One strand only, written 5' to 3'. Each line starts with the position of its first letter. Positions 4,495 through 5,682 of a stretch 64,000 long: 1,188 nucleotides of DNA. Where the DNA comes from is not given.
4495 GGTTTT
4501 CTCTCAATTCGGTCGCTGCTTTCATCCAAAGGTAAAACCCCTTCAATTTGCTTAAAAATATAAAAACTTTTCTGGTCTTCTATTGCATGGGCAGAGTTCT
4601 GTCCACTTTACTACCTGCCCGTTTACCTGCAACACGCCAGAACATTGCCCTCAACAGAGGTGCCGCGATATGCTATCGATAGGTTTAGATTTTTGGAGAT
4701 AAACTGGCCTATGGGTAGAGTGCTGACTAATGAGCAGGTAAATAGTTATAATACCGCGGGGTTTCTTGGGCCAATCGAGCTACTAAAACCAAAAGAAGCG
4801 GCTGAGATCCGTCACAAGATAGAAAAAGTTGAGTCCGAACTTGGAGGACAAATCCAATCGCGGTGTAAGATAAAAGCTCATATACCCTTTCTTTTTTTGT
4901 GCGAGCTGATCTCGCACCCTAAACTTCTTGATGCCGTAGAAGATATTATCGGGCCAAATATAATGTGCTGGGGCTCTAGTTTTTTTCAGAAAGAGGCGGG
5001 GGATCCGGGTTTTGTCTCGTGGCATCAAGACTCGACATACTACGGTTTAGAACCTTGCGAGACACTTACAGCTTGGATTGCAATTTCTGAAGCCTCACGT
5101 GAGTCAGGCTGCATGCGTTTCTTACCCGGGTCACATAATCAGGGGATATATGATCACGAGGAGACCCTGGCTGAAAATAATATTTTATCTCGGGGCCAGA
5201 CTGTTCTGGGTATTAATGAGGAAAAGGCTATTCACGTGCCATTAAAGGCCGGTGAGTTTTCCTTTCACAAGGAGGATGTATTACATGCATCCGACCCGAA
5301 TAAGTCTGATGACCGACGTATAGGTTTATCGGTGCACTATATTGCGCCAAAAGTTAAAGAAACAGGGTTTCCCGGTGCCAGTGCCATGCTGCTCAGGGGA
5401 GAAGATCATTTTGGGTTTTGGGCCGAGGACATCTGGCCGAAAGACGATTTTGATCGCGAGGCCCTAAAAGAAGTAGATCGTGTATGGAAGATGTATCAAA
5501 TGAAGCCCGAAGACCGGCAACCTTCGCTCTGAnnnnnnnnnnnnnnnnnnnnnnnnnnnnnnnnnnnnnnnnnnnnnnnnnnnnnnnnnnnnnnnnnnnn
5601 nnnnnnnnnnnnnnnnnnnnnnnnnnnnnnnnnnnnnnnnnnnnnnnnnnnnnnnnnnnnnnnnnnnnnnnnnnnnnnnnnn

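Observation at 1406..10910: Candidate catabolic/uptake module: two UbiD-family decarboxylases plus PhyH dioxygenase, alpha/beta hydrolase, TAXI-TRAP transporter, thioesterase and SDR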

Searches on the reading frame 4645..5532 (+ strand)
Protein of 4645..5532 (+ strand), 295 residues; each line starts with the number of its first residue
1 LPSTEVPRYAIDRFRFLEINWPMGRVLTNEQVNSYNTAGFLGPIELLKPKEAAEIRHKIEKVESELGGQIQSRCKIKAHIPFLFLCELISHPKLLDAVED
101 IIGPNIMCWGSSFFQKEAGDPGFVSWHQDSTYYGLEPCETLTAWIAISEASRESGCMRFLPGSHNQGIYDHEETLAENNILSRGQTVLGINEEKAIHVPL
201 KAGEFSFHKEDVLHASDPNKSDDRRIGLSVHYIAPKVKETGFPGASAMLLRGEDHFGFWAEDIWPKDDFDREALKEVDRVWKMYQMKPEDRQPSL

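Call 4: search_protein_families(library=pfam, proteins=[window:4645-5532:+])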
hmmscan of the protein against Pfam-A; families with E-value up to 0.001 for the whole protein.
window:4645-5532:+ (295 aa): 1 family
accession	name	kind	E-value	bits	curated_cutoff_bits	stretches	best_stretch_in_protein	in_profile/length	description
PF05721.19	PhyH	-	4.4e-31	109.3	22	1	35-226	1-212/213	Phytanoyl-CoA dioxygenase (PhyH)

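Call 5: search_protein_families(library=ncbifam, proteins=[window:4645-5532:+])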
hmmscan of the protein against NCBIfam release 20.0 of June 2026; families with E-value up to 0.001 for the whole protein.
window:4645-5532:+ (295 aa): 4 families
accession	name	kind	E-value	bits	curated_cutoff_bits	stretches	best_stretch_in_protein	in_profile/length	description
TIGR01762.1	chlorin-enz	subfamily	2.9e-31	108.9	226.3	2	27-175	3-168/288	chlorinating enzyme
NF052437.1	MPhHdxlPhnYGIM8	equivalog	4.1e-10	39.5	500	1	85-234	76-215/260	methylphosphonate hydroxylase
NF045813.1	DxPntBtaHylase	equivalog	1.9e-06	27.4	550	1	88-242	90-256/285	1-deoxypentalenic acid 11-beta-hydroxylase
TIGR02408.1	ectoine_ThpD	equivalog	0.00024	20.5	336.5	0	27-196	17-201/277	ectoine hydroxylase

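Call 25: search_solved_structures(query=window:4645-5532:+, max_evalue=0.001)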
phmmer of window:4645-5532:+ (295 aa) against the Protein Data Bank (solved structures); distinct sequences matched with E-value up to 0.001: 17.
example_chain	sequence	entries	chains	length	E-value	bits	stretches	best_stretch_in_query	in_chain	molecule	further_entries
6zyk_A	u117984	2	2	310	4.8e-35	124.5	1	33-276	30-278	Monooxygenase | Uncharacterized protein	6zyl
2fct_A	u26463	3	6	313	1.7e-21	80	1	26-174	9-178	syringomycin biosynthesis enzyme 2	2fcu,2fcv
3gja_A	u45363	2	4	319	1e-18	70.9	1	28-173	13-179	CytC3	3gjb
2a1x_A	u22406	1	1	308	6.6e-14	55.1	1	89-236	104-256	Phytanoyl-CoA dioxygenase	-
5epa_A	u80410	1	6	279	6.7e-13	51.8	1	27-234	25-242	SnoK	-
2opw_A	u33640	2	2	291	8.7e-10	41.6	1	112-233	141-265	PHYHD1 protein | Phytanoyl-CoA dioxygenase domain-containing protein 1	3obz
5ep9_A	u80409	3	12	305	2.7e-09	39.9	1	87-234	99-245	SnoN,Epimerase SnoN | SnoN,SnoN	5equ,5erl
4xab_A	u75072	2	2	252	3.6e-09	39.5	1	124-234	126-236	EvdO2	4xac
2rdn_A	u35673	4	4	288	5e-08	35.8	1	92-231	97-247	1-deoxypentalenic acid 11-beta hydroxylase; Fe(II)/alpha-ketoglutarate dependent hydroxyla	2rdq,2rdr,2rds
7dt0_A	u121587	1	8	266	1.9e-05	27.3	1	43-173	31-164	Phytanoyl-CoA dioxygenase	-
7dzz_A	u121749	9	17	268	4.5e-05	26.1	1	43-173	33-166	Phytanoyl-CoA dioxygenase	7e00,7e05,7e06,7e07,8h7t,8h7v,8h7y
7e01_A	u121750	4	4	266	4.6e-05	26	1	43-173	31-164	Phytanoyl-CoA dioxygenase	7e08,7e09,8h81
9c9n_A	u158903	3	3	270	4.6e-05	26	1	110-168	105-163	Fe/2-OG dependent dioxygenase MysH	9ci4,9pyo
9pze_A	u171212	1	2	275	4.8e-05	26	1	110-168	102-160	Fe/2-OG dependent dioxygenase MysH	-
6ec3_A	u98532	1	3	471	5e-05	25.9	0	87-240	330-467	Methyltransferase domain-containing protein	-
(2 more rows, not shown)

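Call 62: find_homologous_proteins(query=window:4645-5532:+, max_evalue=1e-20)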
Query window:4645-5532:+ (295 aa): 4133 proteins with E <= 1e-20 among 4758 candidates; the best 120 are listed.
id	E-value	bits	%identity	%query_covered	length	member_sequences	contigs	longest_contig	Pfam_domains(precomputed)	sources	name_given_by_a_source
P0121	4.9e-172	589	92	93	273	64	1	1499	PF05721.20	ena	-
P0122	4.0e-145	501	79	91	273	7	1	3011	PF05721.20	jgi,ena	-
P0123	1.1e-139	483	76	92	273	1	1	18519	PF05721.20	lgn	-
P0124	1.1e-139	483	74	94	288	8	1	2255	PF05721.20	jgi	jgi:non-heme Fe2+,alpha-ketoglutarate-dependent halogenase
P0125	4.4e-137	474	74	92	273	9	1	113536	PF05721.20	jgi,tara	tara:strand:+ start:5035 stop:5856 length:822 start_codon:yes stop_codon:yes gene_type:complete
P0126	1.3e-127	443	69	92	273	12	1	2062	PF05721.20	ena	-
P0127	3.1e-127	442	67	93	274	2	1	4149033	PF05721.20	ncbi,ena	-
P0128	2.1e-126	439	68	91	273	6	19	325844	PF05721.20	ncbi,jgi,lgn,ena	jgi:non-heme Fe2+,alpha-ketoglutarate-dependent halogenase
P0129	2.8e-124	432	67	92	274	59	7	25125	PF05721.20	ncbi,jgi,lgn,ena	jgi:hypothetical protein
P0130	3.3e-124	432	67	92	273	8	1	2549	PF05721.20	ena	-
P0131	7.7e-124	431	65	92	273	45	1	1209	PF05721.20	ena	-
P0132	2.3e-123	429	67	92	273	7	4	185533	PF05721.20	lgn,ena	-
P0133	6.3e-123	428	66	92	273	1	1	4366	PF05721.20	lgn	-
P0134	7.3e-123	428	66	92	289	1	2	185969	PF05721.20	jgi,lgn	jgi:hypothetical protein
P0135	7.9e-123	428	66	92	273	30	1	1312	PF05721.20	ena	-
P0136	1.3e-122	427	67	92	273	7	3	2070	PF05721.20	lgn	-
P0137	1.4e-122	427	67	91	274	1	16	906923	PF05721.20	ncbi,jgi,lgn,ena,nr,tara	ncbi:MAG: phytanoyl-CoA dioxygenase [Rhodospirillaceae bacterium]|nr:phytanoyl-CoA dioxygenase [Rhod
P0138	1.5e-122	427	66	92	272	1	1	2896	PF05721.20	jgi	-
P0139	1.8e-122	426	66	92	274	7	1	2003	PF05721.20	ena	-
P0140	2.9e-122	426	66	92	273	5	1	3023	PF05721.20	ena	-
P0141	5.2e-122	425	68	92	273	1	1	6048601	PF05721.20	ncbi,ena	-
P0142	1.6e-121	423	64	92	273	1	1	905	PF05721.20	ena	-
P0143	5.8e-121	422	66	90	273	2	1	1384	PF05721.20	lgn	-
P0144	1.6e-120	420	65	92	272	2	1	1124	PF05721.20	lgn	-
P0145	1.8e-120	420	65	91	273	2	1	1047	PF05721.20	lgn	-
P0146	1.9e-120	420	64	92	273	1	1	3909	PF05721.20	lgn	-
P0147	2.5e-120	419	66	92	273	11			PF05721.20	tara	tara:strand:+ start:635 stop:1456 length:822 start_codon:yes stop_codon:yes gene_type:complete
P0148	4.6e-120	419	66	92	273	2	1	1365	PF05721.20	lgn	-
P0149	6.7e-120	418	64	92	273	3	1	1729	PF05721.20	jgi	-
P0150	9.9e-120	417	64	91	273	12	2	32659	PF05721.20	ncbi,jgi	jgi:non-heme Fe2+,alpha-ketoglutarate-dependent halogenase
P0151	1.3e-119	417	66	91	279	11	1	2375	PF05721.20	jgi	jgi:chlorinating enzyme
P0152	2.1e-119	416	64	91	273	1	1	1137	PF05721.20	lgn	-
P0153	4.1e-119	415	63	89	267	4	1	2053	PF05721.20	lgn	-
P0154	5.8e-119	415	64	91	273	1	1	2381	PF05721.20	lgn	-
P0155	6.0e-119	415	64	91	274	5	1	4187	PF05721.20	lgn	-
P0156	9.4e-119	414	65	91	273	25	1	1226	PF05721.20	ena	-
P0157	4.8e-118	412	64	92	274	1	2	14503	PF05721.20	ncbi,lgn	ncbi:MAG: phytanoyl-CoA dioxygenase family protein [Hyphomicrobiaceae bacterium]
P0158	1.2e-117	411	62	97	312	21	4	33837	PF05721.20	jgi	jgi:non-haem Fe2+, alpha-ketoglutarate-dependent halogenase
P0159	1.3e-117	411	64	91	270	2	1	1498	PF05721.20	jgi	-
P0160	2.7e-117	409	63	89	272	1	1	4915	PF05721.20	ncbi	ncbi:MAG: phytanoyl-CoA dioxygenase family protein [Alphaproteobacteria bacterium]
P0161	3.0e-117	409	63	90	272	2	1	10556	PF05721.20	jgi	-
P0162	3.5e-117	409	64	92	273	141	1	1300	PF05721.20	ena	-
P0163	3.9e-117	409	65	90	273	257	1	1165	PF05721.20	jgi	-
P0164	5.6e-117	408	64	92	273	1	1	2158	PF05721.20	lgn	-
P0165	7.1e-117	408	64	92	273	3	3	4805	PF05721.20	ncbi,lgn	-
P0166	7.4e-117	408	65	91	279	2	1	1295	PF05721.20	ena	-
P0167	1.0e-116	408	64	90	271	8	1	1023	PF05721.20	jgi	-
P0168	1.1e-116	407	62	91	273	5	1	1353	PF05721.20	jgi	jgi:ectoine hydroxylase-related dioxygenase (phytanoyl-CoA dioxygenase family)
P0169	1.2e-116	407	63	92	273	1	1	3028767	PF05721.20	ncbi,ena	-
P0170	1.3e-116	407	64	92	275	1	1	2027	PF05721.20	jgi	jgi:non-heme Fe2+,alpha-ketoglutarate-dependent halogenase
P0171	2.2e-116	406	64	91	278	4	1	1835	PF05721.20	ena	-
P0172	1.5e-115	404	64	90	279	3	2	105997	PF05721.20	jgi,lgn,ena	-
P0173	4.8e-115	402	64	91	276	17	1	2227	PF05721.20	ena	-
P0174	9.3e-115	401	63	92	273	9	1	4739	PF05721.20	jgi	jgi:non-haem Fe2+, alpha-ketoglutarate-dependent halogenase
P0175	1.9e-114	400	64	92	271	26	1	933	PF05721.20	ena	-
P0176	1.9e-114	400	62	90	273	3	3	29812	PF05721.20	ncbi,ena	-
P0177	2.3e-114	400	64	91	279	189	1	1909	PF05721.20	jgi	jgi:chlorinating enzyme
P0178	3.0e-114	399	64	90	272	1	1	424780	PF05721.20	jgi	jgi:non-haem Fe2+, alpha-ketoglutarate-dependent halogenase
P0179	3.1e-111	390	61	90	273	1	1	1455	PF05721.20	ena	-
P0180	3.5e-111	389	62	90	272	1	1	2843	PF05721.20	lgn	-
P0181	4.3e-110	386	63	92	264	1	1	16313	PF05721.20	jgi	jgi:hypothetical protein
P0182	4.4e-110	386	61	92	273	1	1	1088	PF05721.20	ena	-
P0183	5.1e-110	386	58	90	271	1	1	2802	PF05721.20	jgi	-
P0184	1.1e-109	384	59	90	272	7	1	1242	PF05721.20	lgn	-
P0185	1.3e-109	384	66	83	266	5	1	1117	PF05721.20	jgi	-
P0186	4.1e-109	383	60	89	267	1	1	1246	PF05721.20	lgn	-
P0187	2.5e-108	380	59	92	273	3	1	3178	PF05721.20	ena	-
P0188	1.3e-107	378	60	92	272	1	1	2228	PF05721.20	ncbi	-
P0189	1.7e-106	374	61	90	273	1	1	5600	PF05721.20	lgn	-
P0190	1.1e-105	371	60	88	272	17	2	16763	PF05721.20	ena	-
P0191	1.8e-105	371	60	89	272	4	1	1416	PF05721.20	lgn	-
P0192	7.5e-105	369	57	90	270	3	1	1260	PF05721.20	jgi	-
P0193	2.5e-104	367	57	92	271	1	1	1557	PF05721.20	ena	-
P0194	3.7e-104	366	59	91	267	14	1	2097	PF05721.20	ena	-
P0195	5.6e-101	356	58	88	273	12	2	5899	PF05721.20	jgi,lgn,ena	jgi:hypothetical protein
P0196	1.1e-100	355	56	90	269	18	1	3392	PF05721.20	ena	-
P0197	7.5e-100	352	57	90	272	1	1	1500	PF05721.20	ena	-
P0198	3.7e-99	350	57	91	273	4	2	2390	PF05721.20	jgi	jgi:hypothetical protein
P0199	1.7e-96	341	57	89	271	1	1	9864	PF05721.20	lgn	-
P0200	2.6e-96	341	56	89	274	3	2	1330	PF05721.20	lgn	-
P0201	5.2e-96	340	55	91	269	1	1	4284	PF05721.20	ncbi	-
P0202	9.2e-96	339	56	89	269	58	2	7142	PF05721.20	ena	-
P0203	9.8e-96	339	57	91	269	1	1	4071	PF05721.20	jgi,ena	-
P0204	3.7e-95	337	53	90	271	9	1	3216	PF05721.20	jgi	jgi:chlorinating enzyme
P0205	2.2e-94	334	54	91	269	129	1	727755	PF05721.20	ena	-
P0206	1.2e-93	332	54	89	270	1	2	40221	PF05721.20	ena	-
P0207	3.2e-93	330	55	89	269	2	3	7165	PF05721.20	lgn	-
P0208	3.5e-93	330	55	91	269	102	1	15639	PF05721.20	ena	-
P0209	3.8e-93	330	54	90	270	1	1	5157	PF05721.20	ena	-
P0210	5.0e-93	330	53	89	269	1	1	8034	PF05721.20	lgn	-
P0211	5.6e-93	330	54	89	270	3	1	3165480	PF05721.20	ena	-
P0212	7.6e-93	329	54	89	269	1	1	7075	PF05721.20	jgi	jgi:non-haem Fe2+, alpha-ketoglutarate-dependent halogenase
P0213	1.4e-92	328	54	91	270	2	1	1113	PF05721.20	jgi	-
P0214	2.3e-92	328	52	90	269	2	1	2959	PF05721.20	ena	-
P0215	2.4e-92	328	54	91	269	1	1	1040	PF05721.20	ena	-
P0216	2.6e-92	327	53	89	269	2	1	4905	PF05721.20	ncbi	-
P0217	2.8e-92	327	54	89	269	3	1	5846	PF05721.20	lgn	-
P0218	7.4e-92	326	53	89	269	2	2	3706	PF05721.20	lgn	-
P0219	1.8e-91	325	54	89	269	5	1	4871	PF05721.20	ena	-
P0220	3.8e-91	324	54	91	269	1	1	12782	PF05721.20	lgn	-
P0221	4.8e-91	323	54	89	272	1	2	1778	PF05721.20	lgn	-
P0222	8.3e-91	322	54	89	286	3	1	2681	PF05721.20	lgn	-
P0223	1.1e-90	322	52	89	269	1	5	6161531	PF05721.20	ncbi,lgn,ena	-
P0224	1.3e-90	322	70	67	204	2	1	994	PF05721.20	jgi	jgi:ectoine hydroxylase-related dioxygenase (phytanoyl-CoA dioxygenase family)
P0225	1.3e-90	322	52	89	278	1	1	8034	PF05721.20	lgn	-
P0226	1.5e-90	322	53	88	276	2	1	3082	PF05721.20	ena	-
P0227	1.8e-90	321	52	89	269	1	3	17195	PF05721.20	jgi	jgi:non-heme Fe2+,alpha-ketoglutarate-dependent halogenase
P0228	3.0e-90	321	53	89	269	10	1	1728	PF05721.20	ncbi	-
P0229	4.1e-90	320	51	91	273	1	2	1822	PF05721.20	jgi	jgi:non-haem Fe2+, alpha-ketoglutarate-dependent halogenase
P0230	4.1e-90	320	53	89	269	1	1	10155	PF05721.20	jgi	jgi:ectoine hydroxylase-related dioxygenase (phytanoyl-CoA dioxygenase family)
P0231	4.5e-90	320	53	89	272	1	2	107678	PF05721.20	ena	-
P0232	4.8e-90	320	53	89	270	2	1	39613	PF05721.20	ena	-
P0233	9.2e-90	319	52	89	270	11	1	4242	PF05721.20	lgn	-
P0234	9.6e-90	319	51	90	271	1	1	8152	PF05721.20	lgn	-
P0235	1.1e-89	319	54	89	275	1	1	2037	PF05721.20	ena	-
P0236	1.4e-89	318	51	89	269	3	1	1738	PF05721.20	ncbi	-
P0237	4.7e-89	317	51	89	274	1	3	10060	PF05721.20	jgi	jgi:ectoine hydroxylase-related dioxygenase (phytanoyl-CoA dioxygenase family)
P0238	1.3e-88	315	52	89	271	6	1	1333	PF05721.20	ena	-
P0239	3.0e-88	314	53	89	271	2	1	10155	PF05721.20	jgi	jgi:hypothetical protein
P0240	4.3e-88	314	51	89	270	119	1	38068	PF05721.20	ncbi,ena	-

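Call 63: find_encoding_contigs(protein=P0141, flank=9000, max_places=1)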
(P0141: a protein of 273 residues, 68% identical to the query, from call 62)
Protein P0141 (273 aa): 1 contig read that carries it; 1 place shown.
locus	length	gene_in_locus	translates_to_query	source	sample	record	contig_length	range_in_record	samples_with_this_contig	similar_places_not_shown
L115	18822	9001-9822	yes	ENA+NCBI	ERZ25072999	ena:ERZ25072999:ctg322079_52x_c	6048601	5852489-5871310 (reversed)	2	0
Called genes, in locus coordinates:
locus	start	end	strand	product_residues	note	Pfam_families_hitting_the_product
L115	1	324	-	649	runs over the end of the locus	PF26549:Tricorn_N (weak), PF02129:Peptidase_S15, PF12146:Hydrolase_4 (faint), PF20434:BD-FAE, PF00326:Peptidase_S9, PF01738:DLH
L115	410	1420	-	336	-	PF13409:GST_N_2, PF13410:GST_C_2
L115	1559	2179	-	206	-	-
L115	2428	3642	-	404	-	PF03435:Sacchrp_dh_NADP, PF16653:Sacchrp_dh_C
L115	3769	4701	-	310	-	PF00512:HisKA, PF02518:HATPase_c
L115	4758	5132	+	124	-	PF09361:Phasin_2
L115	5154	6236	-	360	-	PF01370:Epimerase, PF16363:GDP_Man_Dehyd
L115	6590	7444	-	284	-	PF20434:BD-FAE (weak), PF07859:Abhydrolase_3, PF12697:Abhydrolase_6 (weak)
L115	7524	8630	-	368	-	PF01717:Meth_synt_2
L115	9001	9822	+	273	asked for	PF05721:PhyH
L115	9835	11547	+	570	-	PF00732:GMC_oxred_N, PF00890:FAD_binding_2 (faint), PF01266:DAO (faint), PF01946:Thi4 (faint), PF05834:Lycopene_cycl (weak), PF05199:GMC_oxred_C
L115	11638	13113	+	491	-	PF00890:FAD_binding_2, PF01266:DAO, PF03486:HI0933_like (weak), PF07992:Pyr_redox_2 (weak), PF12831:FAD_oxidored (weak)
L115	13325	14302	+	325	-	PF13237:Fer4_10 (faint), PF12838:Fer4_7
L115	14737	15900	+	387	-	PF00278:Orn_DAP_Arg_deC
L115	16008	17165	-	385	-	-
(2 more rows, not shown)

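Call 64: find_encoding_contigs(protein=P0223, flank=9000, max_places=1)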
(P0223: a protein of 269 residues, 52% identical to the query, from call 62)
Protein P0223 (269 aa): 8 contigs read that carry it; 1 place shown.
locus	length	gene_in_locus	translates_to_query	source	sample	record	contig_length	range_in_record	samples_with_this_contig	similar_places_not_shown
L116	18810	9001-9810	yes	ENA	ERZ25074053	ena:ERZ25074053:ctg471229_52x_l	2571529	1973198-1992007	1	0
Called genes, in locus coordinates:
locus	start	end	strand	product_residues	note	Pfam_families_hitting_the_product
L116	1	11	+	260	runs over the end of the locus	PF00497:SBP_bac_3, PF10613:Lig_chan-Glu_bd (weak)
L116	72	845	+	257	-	PF02633:Creatininase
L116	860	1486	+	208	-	-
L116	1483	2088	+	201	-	PF02627:CMD (faint)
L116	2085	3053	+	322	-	PF14226:DIOX_N, PF03171:2OG-FeII_Oxy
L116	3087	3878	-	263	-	PF02463:SMC_N (faint), PF13191:AAA_16 (weak), PF00005:ABC_tran, PF13304:AAA_21 (weak)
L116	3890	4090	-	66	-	-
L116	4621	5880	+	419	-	PF00078:RVT_1, PF08388:GIIM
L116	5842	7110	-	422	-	PF00355:Rieske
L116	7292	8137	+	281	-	PF02668:TauD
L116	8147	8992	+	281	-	PF02668:TauD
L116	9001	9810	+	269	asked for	PF05721:PhyH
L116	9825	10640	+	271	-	PF05721:PhyH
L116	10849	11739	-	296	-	PF01545:Cation_efflux, PF16916:ZT_dimer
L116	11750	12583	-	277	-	PF00561:Abhydrolase_1, PF12146:Hydrolase_4, PF12697:Abhydrolase_6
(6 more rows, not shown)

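Call 65: find_encoding_contigs(protein=P0205, flank=9000, max_places=1)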
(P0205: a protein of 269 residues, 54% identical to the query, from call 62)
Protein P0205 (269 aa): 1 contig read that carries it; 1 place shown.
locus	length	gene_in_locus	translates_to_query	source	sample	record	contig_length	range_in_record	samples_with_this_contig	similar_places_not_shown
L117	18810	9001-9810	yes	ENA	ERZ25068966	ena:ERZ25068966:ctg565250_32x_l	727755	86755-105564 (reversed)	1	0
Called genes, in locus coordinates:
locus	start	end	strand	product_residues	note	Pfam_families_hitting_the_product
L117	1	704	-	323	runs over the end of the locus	PF12974:Phosphonate-bd (weak)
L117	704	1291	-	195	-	PF01128:IspD, PF12804:NTP_transf_3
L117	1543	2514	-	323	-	PF01073:3Beta_HSD, PF01370:Epimerase, PF02719:Polysacc_synt_2 (weak), PF04321:RmlD_sub_bind, PF13460:NAD_binding_10 (weak), PF16363:GDP_Man_Dehyd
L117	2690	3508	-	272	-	PF13189:Cytidylate_kin2, PF04972:BON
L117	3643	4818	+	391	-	PF20030:bpMoxR, PF13191:AAA_16 (faint), PF00004:AAA (faint), PF07728:AAA_5, PF17868:AAA_lid_8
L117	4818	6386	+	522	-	PF13519:VWA_2 (weak)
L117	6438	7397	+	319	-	PF00296:Bac_luciferase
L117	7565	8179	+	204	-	PF00070:Pyr_redox (faint), PF00890:FAD_binding_2 (faint), PF01266:DAO (weak), PF01494:FAD_binding_3, PF07992:Pyr_redox_2 (faint)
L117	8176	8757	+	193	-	PF01494:FAD_binding_3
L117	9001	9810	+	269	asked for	PF05721:PhyH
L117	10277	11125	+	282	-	PF00106:adh_short, PF08659:KR, PF01370:Epimerase, PF13561:adh_short_C2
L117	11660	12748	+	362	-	PF01547:SBP_bac_1 (weak), PF13416:SBP_bac_8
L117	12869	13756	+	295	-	PF00528:BPD_transp_1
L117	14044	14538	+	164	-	PF00528:BPD_transp_1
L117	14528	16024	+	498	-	PF13380:CoA_binding_2, PF13607:Succ_CoA_lig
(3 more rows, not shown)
